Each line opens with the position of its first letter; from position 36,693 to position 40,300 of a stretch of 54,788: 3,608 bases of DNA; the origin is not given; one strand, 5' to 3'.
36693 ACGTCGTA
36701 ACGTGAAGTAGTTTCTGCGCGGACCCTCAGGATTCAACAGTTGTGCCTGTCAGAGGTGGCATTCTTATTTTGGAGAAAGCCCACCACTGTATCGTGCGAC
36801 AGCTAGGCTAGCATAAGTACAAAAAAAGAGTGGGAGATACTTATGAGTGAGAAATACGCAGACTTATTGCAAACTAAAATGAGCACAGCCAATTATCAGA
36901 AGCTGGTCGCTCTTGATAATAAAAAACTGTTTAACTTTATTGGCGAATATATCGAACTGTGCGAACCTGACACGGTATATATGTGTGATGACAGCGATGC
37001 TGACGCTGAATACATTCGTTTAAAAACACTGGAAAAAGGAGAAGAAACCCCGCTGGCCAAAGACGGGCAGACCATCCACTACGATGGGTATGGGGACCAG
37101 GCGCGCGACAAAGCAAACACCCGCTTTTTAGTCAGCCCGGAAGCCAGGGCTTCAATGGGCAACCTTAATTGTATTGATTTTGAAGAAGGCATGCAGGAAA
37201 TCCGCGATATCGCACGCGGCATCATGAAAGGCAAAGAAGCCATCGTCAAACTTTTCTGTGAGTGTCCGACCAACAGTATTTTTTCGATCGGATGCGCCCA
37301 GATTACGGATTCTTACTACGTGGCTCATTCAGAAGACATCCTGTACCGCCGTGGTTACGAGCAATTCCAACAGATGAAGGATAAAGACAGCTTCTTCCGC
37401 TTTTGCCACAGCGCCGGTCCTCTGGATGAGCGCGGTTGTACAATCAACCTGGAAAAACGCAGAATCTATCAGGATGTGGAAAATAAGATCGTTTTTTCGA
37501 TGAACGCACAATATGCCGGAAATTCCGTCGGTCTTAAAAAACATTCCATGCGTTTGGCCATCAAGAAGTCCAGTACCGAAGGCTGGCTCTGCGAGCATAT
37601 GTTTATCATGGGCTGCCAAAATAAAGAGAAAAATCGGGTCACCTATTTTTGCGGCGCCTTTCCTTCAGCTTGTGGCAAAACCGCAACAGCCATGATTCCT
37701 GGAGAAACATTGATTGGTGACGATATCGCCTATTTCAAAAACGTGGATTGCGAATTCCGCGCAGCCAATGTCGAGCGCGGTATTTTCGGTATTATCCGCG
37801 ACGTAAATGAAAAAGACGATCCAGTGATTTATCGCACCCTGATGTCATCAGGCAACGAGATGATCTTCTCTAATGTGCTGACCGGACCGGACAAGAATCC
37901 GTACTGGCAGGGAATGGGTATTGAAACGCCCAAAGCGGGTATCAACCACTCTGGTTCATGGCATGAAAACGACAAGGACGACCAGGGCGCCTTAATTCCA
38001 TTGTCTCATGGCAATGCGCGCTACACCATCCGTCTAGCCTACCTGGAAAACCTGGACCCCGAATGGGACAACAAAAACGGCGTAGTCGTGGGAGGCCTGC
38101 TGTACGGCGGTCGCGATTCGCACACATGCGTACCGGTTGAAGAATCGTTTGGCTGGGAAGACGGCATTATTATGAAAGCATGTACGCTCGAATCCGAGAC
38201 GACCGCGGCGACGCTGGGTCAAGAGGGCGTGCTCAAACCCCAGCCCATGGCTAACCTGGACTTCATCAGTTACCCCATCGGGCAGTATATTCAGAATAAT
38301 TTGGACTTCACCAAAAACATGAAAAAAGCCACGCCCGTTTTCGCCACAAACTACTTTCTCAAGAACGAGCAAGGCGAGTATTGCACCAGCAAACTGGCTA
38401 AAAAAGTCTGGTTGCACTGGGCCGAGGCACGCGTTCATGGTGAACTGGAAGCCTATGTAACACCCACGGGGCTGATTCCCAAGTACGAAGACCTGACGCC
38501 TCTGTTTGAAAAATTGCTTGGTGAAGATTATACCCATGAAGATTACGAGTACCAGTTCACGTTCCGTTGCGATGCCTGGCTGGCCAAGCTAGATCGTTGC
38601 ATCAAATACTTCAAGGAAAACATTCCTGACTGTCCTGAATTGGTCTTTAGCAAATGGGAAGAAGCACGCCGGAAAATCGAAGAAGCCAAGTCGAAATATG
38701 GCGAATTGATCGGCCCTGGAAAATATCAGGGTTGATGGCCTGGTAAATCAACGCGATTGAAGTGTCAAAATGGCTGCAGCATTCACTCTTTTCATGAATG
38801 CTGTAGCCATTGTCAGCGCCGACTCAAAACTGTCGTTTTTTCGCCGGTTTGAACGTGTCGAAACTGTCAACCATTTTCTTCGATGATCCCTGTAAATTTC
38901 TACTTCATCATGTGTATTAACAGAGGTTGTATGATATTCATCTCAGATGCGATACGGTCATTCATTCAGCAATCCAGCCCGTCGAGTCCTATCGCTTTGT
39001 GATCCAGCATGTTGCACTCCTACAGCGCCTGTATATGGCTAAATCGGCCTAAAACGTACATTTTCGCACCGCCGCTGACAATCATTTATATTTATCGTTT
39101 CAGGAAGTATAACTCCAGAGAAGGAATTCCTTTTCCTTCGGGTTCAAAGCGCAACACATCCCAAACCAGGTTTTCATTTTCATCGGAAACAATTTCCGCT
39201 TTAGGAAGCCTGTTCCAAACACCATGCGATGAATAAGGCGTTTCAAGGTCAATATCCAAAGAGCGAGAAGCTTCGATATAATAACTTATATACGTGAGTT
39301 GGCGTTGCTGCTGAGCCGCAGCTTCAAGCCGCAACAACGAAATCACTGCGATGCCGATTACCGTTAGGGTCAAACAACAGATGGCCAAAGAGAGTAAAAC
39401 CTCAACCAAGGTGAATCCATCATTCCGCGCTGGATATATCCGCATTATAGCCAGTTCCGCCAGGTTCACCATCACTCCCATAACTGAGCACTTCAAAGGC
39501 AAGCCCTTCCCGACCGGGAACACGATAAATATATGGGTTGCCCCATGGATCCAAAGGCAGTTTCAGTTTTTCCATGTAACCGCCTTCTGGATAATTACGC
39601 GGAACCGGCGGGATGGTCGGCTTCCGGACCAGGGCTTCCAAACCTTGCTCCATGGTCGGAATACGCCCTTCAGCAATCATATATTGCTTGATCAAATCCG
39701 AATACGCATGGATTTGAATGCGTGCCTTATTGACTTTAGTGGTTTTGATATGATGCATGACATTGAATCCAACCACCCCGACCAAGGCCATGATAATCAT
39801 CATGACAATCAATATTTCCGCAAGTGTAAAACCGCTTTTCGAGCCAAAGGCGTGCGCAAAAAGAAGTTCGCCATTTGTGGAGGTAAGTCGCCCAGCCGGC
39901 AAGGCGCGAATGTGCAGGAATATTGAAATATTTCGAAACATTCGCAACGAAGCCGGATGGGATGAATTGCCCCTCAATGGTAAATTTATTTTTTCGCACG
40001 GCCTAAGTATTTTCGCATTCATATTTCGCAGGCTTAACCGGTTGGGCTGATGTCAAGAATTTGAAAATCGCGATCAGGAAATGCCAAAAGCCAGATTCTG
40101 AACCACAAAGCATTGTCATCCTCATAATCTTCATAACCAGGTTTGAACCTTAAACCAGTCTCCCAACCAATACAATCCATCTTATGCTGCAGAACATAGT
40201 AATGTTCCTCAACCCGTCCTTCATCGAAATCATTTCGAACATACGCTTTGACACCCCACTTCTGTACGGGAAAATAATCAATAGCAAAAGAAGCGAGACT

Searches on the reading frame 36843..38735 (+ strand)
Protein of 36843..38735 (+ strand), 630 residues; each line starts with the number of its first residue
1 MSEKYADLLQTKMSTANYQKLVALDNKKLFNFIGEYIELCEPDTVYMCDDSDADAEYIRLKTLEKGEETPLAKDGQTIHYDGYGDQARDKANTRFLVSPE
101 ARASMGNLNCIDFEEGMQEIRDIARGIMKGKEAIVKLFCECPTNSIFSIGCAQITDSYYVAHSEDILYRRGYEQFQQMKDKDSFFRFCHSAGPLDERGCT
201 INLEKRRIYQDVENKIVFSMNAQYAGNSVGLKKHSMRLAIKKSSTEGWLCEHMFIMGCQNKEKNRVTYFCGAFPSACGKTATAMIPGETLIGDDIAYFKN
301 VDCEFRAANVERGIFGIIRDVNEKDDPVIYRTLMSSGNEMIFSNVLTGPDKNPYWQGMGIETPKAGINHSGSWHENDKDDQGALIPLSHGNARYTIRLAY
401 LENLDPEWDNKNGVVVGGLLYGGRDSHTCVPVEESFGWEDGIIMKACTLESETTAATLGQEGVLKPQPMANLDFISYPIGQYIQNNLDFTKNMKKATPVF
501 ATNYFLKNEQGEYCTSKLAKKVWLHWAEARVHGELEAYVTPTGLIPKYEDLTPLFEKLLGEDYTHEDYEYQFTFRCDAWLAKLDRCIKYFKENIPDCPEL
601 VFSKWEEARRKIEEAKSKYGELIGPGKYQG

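Call 25: search_protein_families(library=pfam, proteins=[window:36843-38735:+])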
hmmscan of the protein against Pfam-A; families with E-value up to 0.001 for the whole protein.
window:36843-38735:+ (630 aa): 3 families
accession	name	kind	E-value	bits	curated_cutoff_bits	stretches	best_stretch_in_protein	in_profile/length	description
PF00821.23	PEPCK_GTP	-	8.3e-103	344.3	23.8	1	248-609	1-355/357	Phosphoenolpyruvate carboxykinase C-terminal P-loop domain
PF17297.7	PEPCK_N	-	8.5e-55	186.2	23.8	1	32-243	2-217/218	Phosphoenolpyruvate carboxykinase N-terminal domain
PF01293.25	PEPCK_ATP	-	6e-05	22.4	26.5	1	107-349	61-286/465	Phosphoenolpyruvate carboxykinase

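Call 27: find_encoding_contigs(protein=window:36843-38735:+, flank=10000, max_places=4)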
Protein window:36843-38735:+ (630 aa): 1 contig read that carries it; 1 place shown.
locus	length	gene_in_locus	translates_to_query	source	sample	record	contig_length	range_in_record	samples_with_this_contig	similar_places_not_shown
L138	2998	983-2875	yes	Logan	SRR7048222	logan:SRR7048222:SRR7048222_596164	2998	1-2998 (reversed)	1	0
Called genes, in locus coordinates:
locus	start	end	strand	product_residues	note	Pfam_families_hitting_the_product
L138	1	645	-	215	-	?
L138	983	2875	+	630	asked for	PF17297:PEPCK_N, PF00821:PEPCK_GTP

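Call 54: find_homologous_proteins(query=window:36843-38735:+, max_evalue=1e-50)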
Query window:36843-38735:+ (630 aa): 8000 proteins with E <= 1e-50 among 8000 candidates; the best 120 are listed.
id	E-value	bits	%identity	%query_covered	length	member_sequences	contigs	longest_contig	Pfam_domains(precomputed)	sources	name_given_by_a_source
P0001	0.0e+0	1495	100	100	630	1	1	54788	PF17297.8,PF00821.24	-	-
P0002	0.0e+0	1127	74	100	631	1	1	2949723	PF17297.8,PF00821.24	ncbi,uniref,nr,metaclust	ncbi:phosphoenolpyruvate carboxykinase (GTP) [Kiritimatiella glycovorans]|uniref:Phosphoenolpyruvate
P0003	0.0e+0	1124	75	100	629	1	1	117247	PF17297.8,PF00821.24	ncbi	ncbi:MAG: phosphoenolpyruvate carboxykinase (GTP) [bacterium]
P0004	0.0e+0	1121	74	100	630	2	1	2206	PF17297.8,PF00821.24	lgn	-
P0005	0.0e+0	1115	73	100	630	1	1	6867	PF17297.8,PF00821.24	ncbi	-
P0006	0.0e+0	1111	72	100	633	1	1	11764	PF17297.8,PF00821.24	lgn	-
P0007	0.0e+0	1108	73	100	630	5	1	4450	PF17297.8,PF01293.26,PF00821.24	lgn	-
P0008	0.0e+0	1102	72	100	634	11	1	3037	PF17297.8,PF00821.24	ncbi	-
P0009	0.0e+0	1101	72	100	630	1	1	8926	PF17297.8,PF00821.24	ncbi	-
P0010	0.0e+0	1098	72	100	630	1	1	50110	PF17297.8,PF00821.24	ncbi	-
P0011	0.0e+0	1097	72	100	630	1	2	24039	PF17297.8,PF00821.24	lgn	-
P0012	0.0e+0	1096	73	100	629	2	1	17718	PF17297.8,PF00821.24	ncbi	-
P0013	0.0e+0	1096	72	100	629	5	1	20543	PF17297.8,PF00821.24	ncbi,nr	ncbi:MAG: phosphoenolpyruvate carboxykinase (GTP) [Lentisphaerales bacterium]|nr:MAG: phosphoenolpyr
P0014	0.0e+0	1095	72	100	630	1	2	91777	PF17297.8,PF00821.24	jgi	jgi:phosphoenolpyruvate carboxykinase (GTP)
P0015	0.0e+0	1095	72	100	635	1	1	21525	PF17297.8,PF00821.24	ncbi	-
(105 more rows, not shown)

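Call 55: find_encoding_contigs(protein=P0003, flank=10000, max_places=2)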
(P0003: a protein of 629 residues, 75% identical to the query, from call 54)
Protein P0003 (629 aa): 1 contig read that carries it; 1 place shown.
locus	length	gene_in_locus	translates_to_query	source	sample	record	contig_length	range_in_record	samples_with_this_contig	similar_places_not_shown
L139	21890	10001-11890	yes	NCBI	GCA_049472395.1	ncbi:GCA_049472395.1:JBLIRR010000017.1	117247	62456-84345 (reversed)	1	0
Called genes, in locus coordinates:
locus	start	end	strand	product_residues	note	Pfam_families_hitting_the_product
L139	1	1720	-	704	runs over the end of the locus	PF01564:Spermine_synth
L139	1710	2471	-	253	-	PF00535:Glycos_transf_2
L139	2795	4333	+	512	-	-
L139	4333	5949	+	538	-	PF00672:HAMP, PF02518:HATPase_c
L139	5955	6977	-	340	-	PF03264:Cytochrom_NNT, PF14537:Cytochrom_c3_2 (faint), PF14522:Cytochrome_C7 (weak)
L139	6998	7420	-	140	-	PF00571:CBS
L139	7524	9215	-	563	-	-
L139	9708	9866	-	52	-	-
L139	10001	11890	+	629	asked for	PF17297:PEPCK_N, PF00821:PEPCK_GTP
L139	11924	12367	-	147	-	-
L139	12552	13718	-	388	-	PF00389:2-Hacid_dh, PF02826:2-Hacid_dh_C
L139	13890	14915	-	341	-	PF04015:DUF362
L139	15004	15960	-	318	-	-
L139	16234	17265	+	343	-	-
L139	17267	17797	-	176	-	PF13411:MerR_1 (weak)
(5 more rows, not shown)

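Call 56: find_encoding_contigs(protein=P0002, flank=10000, max_places=2)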
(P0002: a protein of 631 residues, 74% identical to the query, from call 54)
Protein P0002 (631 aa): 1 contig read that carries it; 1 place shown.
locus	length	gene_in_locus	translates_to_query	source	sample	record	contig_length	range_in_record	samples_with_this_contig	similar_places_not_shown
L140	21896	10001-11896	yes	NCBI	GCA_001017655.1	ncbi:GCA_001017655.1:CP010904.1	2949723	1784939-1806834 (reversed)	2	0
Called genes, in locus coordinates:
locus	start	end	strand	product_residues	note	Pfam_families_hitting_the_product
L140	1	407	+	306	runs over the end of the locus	PF08843:AbiEii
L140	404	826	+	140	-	PF00239:Resolvase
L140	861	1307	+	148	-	PF02082:Rrf2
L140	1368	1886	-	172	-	-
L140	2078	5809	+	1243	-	PF01842:ACT (faint), PF03710:GlnE, PF08335:GlnD_UR_UTase, PF03710:GlnE, PF08335:GlnD_UR_UTase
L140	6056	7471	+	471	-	PF03951:Gln-synt_N, PF00120:Gln-synt_C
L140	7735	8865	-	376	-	PF16491:Peptidase_M48_N, PF01435:Peptidase_M48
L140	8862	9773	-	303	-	PF02195:ParB_N, PF17762:HTH_ParB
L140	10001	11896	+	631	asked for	PF17297:PEPCK_N, PF00821:PEPCK_GTP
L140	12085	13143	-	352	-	PF13936:HTH_38, PF00665:rve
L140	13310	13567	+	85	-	PF02604:PhdYeFM_antitox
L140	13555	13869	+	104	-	PF05016:ParE_toxin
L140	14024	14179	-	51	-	-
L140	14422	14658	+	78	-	-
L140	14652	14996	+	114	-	PF02452:PemK_toxin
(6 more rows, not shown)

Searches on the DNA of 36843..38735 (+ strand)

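Call 57: search_with_rna_model(model_id=R1, sources=[L139, L140, L138, L100, L101, L102, L103, L104, L105, L106, L107, L108, L109, L110, L111, L112, L113, L114, L115, L116, L117, L118, L119, L120, L121, L122, L123, L124, L125, L126, L127, L128, L129, L130, L131, L132, L133, L134, L135, L136, L137, L025], max_evalue=0.01)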
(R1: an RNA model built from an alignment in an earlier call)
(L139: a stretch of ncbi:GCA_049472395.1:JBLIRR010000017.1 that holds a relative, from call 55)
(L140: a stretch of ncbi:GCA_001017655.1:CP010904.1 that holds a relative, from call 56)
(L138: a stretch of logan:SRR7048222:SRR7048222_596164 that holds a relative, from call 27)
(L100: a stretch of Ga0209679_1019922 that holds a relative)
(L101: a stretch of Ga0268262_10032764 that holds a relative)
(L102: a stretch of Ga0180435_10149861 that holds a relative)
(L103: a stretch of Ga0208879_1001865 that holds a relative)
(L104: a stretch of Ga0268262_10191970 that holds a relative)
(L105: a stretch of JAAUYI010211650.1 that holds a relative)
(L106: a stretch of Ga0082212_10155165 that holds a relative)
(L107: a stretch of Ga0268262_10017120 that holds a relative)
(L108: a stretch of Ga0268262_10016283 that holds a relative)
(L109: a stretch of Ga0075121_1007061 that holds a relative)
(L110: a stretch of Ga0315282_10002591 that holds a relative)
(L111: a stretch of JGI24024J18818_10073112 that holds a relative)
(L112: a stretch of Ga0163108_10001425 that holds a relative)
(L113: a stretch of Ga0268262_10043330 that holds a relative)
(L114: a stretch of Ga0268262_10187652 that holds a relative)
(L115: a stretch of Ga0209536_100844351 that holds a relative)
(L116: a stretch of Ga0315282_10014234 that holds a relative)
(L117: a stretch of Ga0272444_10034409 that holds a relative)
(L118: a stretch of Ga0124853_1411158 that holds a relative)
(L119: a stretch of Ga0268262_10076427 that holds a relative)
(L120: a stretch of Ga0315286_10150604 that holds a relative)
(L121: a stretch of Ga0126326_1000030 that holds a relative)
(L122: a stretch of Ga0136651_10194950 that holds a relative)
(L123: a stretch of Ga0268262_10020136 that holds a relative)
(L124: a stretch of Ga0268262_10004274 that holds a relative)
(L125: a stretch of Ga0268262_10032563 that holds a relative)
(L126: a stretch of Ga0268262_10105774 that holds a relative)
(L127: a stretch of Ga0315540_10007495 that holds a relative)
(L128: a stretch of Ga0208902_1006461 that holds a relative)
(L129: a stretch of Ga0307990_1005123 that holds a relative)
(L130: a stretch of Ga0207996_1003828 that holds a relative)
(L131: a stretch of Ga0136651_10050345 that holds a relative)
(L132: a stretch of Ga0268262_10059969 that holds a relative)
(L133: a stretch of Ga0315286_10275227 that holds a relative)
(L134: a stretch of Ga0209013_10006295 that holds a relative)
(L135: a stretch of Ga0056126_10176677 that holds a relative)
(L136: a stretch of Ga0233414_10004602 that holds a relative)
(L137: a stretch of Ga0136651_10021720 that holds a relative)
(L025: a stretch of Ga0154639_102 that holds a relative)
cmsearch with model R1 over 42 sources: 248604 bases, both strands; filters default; matches with E-value up to 0.01: 56.
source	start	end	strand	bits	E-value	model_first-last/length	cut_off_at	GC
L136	4258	4406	+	146.2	3.5e-32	1-147/147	no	0.43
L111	485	631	-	140.4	8.3e-31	1-147/147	no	0.36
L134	7178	7324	-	140.4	8.3e-31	1-147/147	no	0.36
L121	11226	11373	-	137.3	4.8e-30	1-147/147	no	0.53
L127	5289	5437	-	136.8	6.1e-30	1-147/147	no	0.46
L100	3459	3606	+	135.1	1.5e-29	1-147/147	no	0.56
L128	1271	1417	-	130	2.7e-28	1-147/147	no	0.37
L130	3305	3451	-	130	2.7e-28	1-147/147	no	0.37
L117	254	399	-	121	3.8e-26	1-147/147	no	0.42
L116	2519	2667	-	118.6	1.4e-25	1-147/147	no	0.52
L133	99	247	-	114.8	1.1e-24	1-147/147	no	0.5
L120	2245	2393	-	110.9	1e-23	1-147/147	no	0.52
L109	971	1117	+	100.9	2.5e-21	1-147/147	no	0.42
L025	5320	5427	-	99.5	5.4e-21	21-128/147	no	0.41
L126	765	910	-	85.2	1.4e-17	1-147/147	no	0.45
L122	1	109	+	84.4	2.1e-17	39-147/147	5'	0.43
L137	3293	3438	-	84.2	2.5e-17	1-147/147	no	0.37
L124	4444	4589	+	74.8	4.4e-15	1-147/147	no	0.36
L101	242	386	-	72.7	1.4e-14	1-147/147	no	0.46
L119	1005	1133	+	68.9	1.1e-13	1-147/147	no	0.43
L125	1306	1434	-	68.7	1.3e-13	1-147/147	no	0.41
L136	52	230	-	67.3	2.7e-13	1-147/147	no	0.43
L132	2017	2151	-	66.7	3.8e-13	1-147/147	no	0.45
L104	160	287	-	65.9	5.9e-13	1-147/147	no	0.43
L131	1810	1955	-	65.3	8.3e-13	1-147/147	no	0.39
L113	510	649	+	64.9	1e-12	1-147/147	no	0.41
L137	2027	2172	+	64.8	1.1e-12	1-147/147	no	0.41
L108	2047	2173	-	64.2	1.5e-12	1-147/147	no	0.42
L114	4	102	+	63.3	2.6e-12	26-123/147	no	0.44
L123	2002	2129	+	62.4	4.1e-12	1-147/147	no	0.43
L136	2606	2810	+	62.1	4.9e-12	1-147/147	no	0.43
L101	2899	3028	-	61.8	5.8e-12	1-147/147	no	0.42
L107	877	1019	-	61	9e-12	1-147/147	no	0.42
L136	4259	4407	-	57.7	5.5e-11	1-147/147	no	0.43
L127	5288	5436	+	51.5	1.7e-09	1-147/147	no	0.46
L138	714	868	+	48.4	9.5e-09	1-147/147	no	0.48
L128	1596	1741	+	48.2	1.1e-08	1-147/147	no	0.34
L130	3630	3775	+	48.2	1.1e-08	1-147/147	no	0.34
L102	451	641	-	46.7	2.4e-08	1-147/147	no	0.51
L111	484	630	+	45.8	3.9e-08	1-147/147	no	0.36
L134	7177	7323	+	45.8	3.9e-08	1-147/147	no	0.36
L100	3460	3607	-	43.9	1.1e-07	1-147/147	no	0.56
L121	11225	11372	+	43.2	1.6e-07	1-147/147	no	0.52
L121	13458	13539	+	42.5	2.4e-07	35-114/147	no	0.5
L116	2518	2666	+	35.7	1e-05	1-147/147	no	0.52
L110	3433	3565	-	34.5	2e-05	1-147/147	no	0.56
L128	1270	1416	+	33.1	4.4e-05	1-147/147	no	0.37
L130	3304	3450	+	33.1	4.4e-05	1-147/147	no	0.37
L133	98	246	+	32.6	5.5e-05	1-147/147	no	0.5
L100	2023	2178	+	32.4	6.4e-05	1-147/147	no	0.53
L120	2244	2392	+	31.5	0.00011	1-147/147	no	0.52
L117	253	398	+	30.4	0.00019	1-147/147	no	0.42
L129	936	972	+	30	0.00023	55-93/147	no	0.3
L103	7521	7543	+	25.4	0.0031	63-85/147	no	0.22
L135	275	297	+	25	0.0036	63-85/147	no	0.26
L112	1906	1928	-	24.9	0.0041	63-85/147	no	0.3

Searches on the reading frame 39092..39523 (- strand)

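Call 25: search_protein_families(library=pfam, proteins=[window:39092-39523:-])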
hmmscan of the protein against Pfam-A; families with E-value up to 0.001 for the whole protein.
window:39092-39523:- (143 aa): 1 family
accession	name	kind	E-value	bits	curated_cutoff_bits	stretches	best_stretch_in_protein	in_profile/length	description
PF07963.17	N_methyl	-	0.00021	21.2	21.2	1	33-55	3-25/27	Prokaryotic N-terminal methylation motif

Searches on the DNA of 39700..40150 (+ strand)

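Call 22: search_rna_families(source=window, start=39700, end=40150, threshold=evalue, max_evalue=10)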
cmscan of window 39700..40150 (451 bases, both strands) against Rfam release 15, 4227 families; matches with E-value up to 10: 3.
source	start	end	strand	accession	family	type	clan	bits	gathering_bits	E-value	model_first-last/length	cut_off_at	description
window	40057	40132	-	RF01301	snoR4a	Gene; snRNA; snoRNA; CD-box;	-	16.4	50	4.8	1-77/77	no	Small nucleolar RNA snoR4a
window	39761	39814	-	RF00301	snoZ256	Gene; snRNA; snoRNA; CD-box;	-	15.1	50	2.4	1-94/94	no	Small nucleolar RNA Z256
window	39700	39770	+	RF00478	SCARNA6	Gene; snRNA; snoRNA; scaRNA;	-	10.6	68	0.7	194-265/265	5'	Small Cajal body specific RNA 6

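Call 59: search_dna_similar(query=window:39840-40010:+, collection=plasmids, mode=distant, max_evalue=0.01)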
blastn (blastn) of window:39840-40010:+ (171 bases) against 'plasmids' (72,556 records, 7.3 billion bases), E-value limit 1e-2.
Records with a match: 1; places in all: 1; records where one place covers at least 80% of the query: 1.
Best place of each record, by identity: 60-80% 1.
By first word of the organism name: Desulfosarcina 1.
By predicted mobility (MOB-suite, as given by PLSDB): non-mobilizable 1.
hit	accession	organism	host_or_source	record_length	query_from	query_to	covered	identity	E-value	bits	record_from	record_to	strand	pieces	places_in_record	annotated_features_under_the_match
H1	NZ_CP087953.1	Desulfosarcina sp. BuS5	-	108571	15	158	84%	72.4%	2e-12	79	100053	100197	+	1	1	none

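Call 60: get_annotated_region(hit=H1, flank=8000)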
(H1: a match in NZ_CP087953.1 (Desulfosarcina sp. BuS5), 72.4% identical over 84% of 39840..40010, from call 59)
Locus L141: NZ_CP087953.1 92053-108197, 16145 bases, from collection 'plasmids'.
description: Desulfosarcina sp. BuS5 plasmid unnamed1, complete sequence
organism: Desulfosarcina sp. BuS5 (NCBI taxid 933262)
taxonomy: Bacteria; Thermodesulfobacteriota; Desulfobacteria; Desulfobacterales; Desulfosarcinaceae; Desulfosarcina; Desulfosarcina sp. BuS5
host: -; source: -; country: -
typing (MOB-suite, as given by PLSDB): non-mobilizable
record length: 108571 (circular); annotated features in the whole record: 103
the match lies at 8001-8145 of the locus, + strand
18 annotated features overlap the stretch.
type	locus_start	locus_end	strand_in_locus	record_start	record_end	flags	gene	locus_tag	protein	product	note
CDS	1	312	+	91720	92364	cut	-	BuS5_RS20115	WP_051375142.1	hypothetical protein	-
CDS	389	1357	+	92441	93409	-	-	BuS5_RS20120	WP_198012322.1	TraU family protein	-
CDS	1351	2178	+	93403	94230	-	-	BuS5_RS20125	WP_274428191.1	type-F conjugative transfer system pilin assembly protein TrbC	-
CDS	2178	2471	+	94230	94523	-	-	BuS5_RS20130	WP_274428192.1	hypothetical protein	-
CDS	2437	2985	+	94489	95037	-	-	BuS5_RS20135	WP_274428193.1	S26 family signal peptidase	GO:0006465 - signal peptide processing [Evidence IEA]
CDS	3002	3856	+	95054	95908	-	-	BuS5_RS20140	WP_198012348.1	conjugal transfer protein TraF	-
CDS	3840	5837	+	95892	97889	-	-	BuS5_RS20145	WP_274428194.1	hypothetical protein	-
CDS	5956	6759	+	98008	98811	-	-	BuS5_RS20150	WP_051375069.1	ParA family protein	-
CDS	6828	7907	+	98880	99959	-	-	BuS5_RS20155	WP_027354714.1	hypothetical protein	-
CDS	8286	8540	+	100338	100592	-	-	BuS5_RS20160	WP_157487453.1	hypothetical protein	-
CDS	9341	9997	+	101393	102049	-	-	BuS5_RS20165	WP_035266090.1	DUF1638 domain-containing protein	-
CDS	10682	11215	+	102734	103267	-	-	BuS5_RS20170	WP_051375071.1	isoprenylcysteine carboxylmethyltransferase family protein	-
CDS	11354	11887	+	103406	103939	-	-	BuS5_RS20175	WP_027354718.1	flavodoxin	-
CDS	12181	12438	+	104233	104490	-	-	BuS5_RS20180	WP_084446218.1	pyridoxamine 5'-phosphate oxidase family protein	GO:0008615 - pyridoxine biosynthetic process [Evidence IEA]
CDS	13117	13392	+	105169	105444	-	-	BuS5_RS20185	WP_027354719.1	HU family DNA-binding protein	GO:0030261 - chromosome condensation [Evidence IEA]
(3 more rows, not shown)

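Call 63: search_with_rna_model(model_id=R1, sources=[L141, L142, L143], max_evalue=1, show_alignments=3)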
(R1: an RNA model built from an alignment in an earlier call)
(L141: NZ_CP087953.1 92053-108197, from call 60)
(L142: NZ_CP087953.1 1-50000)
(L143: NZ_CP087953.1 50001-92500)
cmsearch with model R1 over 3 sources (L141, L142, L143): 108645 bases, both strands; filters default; matches with E-value up to 1: 1.
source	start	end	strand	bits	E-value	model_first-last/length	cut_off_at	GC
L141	8000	8145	+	40.5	3.1e-07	1-147/147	no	0.45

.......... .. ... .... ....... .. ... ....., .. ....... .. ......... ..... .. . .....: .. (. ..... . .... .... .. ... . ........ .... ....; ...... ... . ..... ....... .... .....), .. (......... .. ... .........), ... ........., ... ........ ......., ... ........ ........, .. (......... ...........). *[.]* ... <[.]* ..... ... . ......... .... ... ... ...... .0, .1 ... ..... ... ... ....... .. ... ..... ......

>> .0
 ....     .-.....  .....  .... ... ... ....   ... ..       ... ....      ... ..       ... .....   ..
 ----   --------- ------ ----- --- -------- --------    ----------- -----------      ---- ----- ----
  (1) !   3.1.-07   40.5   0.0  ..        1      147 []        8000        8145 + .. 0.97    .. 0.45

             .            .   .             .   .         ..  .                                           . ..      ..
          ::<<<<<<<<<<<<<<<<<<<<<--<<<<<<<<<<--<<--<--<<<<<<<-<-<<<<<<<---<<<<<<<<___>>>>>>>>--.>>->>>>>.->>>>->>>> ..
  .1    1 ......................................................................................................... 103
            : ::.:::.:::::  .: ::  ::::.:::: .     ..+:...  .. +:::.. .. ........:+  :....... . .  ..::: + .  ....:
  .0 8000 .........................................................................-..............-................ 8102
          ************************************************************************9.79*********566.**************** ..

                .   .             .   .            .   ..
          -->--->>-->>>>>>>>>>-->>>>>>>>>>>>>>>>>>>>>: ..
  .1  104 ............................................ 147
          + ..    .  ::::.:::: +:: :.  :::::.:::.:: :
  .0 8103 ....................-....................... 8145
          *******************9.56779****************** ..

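Call 95: search_dna_similar(query=window:39840-40010:+, collection=ecoli_genomes, mode=distant, max_evalue=0.01, max_rows=5)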
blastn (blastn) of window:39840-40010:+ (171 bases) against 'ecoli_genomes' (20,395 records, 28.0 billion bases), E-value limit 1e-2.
No match.
